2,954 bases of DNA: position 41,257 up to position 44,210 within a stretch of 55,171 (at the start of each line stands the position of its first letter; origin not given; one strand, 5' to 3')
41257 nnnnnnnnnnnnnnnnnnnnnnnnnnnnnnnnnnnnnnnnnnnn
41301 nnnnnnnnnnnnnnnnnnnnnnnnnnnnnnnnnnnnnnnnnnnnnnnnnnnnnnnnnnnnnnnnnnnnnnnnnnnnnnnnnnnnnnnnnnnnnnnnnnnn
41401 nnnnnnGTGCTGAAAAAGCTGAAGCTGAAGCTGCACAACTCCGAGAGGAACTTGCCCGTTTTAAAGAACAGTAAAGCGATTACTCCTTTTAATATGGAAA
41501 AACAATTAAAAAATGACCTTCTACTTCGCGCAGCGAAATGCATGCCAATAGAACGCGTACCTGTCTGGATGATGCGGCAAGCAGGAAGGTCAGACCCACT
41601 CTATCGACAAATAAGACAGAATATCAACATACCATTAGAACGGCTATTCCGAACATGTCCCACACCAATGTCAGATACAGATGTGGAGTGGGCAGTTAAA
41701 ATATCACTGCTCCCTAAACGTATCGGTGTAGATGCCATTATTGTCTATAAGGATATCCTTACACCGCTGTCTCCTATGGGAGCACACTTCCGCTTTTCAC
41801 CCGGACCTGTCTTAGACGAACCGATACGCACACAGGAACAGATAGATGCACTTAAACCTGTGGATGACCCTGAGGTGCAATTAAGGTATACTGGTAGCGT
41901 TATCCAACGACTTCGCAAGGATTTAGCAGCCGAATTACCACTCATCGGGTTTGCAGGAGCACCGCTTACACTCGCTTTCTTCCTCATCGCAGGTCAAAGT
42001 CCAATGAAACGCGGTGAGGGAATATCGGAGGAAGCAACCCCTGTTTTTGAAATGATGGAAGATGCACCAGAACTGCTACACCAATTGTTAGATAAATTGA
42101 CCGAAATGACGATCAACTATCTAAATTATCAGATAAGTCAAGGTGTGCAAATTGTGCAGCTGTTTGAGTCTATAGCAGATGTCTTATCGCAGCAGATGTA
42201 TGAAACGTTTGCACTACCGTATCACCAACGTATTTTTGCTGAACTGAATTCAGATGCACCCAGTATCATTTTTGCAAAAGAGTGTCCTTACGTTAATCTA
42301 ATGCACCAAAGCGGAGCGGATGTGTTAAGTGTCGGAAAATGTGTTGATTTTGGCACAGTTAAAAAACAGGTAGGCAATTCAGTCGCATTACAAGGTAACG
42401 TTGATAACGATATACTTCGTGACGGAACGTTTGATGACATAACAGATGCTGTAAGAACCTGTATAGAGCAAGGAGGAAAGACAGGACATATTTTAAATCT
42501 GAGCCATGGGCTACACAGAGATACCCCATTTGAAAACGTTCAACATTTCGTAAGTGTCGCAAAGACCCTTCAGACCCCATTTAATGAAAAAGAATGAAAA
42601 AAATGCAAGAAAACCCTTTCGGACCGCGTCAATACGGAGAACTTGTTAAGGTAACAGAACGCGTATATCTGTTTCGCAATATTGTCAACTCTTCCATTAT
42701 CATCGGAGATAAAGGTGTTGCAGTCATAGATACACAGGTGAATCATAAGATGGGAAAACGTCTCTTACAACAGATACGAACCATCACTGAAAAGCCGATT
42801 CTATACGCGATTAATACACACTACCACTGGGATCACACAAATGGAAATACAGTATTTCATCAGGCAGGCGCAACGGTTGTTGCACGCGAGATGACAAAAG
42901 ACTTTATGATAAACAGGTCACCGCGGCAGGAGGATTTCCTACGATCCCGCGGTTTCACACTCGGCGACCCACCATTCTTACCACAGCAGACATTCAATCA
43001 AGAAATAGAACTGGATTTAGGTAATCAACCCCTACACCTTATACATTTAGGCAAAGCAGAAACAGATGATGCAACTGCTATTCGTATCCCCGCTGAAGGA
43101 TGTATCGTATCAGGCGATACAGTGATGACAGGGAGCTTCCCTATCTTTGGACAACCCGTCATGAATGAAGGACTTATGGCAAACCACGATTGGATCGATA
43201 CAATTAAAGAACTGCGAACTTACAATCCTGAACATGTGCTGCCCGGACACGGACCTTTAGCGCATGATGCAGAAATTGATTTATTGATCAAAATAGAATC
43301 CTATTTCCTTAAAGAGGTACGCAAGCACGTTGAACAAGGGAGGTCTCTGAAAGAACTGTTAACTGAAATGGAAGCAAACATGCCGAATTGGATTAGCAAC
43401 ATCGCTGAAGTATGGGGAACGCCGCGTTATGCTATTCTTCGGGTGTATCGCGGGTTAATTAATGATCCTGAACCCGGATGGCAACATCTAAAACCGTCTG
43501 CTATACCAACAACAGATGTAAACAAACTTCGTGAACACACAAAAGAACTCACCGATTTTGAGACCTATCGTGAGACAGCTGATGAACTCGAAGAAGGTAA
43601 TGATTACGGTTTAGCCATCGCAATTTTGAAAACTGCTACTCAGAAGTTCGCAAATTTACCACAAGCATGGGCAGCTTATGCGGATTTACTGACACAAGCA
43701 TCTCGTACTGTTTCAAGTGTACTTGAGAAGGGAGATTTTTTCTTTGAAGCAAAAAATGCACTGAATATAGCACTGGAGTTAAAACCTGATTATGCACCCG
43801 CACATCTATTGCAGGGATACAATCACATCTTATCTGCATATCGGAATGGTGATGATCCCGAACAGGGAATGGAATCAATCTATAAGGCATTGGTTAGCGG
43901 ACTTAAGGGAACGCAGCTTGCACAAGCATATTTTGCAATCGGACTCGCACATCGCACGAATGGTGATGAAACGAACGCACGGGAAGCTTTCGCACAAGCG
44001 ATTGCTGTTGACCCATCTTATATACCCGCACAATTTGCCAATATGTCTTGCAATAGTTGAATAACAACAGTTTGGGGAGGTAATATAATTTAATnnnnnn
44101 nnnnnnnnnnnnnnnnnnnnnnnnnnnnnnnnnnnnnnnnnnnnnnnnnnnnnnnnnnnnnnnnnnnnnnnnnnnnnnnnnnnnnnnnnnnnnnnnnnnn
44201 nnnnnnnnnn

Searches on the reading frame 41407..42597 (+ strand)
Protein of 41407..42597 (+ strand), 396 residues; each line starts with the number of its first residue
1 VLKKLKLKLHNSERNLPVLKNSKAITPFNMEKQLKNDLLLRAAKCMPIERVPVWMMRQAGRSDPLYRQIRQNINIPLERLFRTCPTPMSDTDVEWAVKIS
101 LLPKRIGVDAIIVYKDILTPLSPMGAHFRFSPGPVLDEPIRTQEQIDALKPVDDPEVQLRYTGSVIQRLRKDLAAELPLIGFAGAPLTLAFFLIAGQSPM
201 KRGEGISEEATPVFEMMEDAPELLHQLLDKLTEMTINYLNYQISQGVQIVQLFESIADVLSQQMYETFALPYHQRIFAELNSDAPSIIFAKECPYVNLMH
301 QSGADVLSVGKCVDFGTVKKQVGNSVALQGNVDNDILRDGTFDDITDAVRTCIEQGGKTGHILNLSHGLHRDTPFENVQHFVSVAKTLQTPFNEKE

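Call 10: search_protein_families(library=pfam, proteins=[window:41407-42597:+])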
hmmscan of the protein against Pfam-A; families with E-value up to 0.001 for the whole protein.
window:41407-42597:+ (396 aa): 1 family
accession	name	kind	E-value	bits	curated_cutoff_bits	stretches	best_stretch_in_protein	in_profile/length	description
PF01208.23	URO-D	-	5.3e-92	308.9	23.9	1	35-387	2-345/346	Uroporphyrinogen decarboxylase (URO-D)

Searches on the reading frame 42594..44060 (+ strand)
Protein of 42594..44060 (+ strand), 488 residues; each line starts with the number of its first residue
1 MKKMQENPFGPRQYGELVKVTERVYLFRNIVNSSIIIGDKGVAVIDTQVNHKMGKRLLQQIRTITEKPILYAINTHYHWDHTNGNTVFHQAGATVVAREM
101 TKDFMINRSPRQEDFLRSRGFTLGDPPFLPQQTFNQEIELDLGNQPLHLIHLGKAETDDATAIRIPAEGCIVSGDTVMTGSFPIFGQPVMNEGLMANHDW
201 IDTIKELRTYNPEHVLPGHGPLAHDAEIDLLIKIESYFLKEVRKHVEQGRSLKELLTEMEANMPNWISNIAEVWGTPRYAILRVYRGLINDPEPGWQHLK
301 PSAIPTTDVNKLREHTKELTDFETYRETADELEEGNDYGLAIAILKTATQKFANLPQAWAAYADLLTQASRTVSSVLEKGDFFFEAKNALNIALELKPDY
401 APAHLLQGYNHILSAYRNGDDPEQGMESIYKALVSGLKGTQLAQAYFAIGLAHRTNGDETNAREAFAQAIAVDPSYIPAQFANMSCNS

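Call 10: search_protein_families(library=pfam, proteins=[window:42594-44060:+])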
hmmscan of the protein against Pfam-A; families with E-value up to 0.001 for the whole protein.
window:42594-44060:+ (488 aa): 7 families
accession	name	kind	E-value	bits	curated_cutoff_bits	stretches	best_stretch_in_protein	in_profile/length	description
PF00753.33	Lactamase_B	-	2.1e-19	70.7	22.7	1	29-219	4-196/196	Metallo-beta-lactamase superfamily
PF13181.12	TPR_8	-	1.2e-07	31.7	25.7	1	443-475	1-33/34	Tetratricopeptide repeat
PF13428.12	TPR_14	-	1.7e-06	28.5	23.5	0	323-365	2-44/44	Tetratricopeptide repeat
PF07719.23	TPR_2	-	1.8e-05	24.9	27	1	443-475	1-33/34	Tetratricopeptide repeat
PF13432.12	TPR_16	-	0.00016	22.5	32.7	0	443-475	31-63/65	Tetratricopeptide repeat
PF00515.34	TPR_1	-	0.00044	20.4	27.8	0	443-476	1-34/34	Tetratricopeptide repeat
PF21545.3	T7SS_EccA1_N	-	0.00072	19.4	27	0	443-475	204-237/272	T7SS, ESX-1 secretion system protein EccA1, N-terminal domain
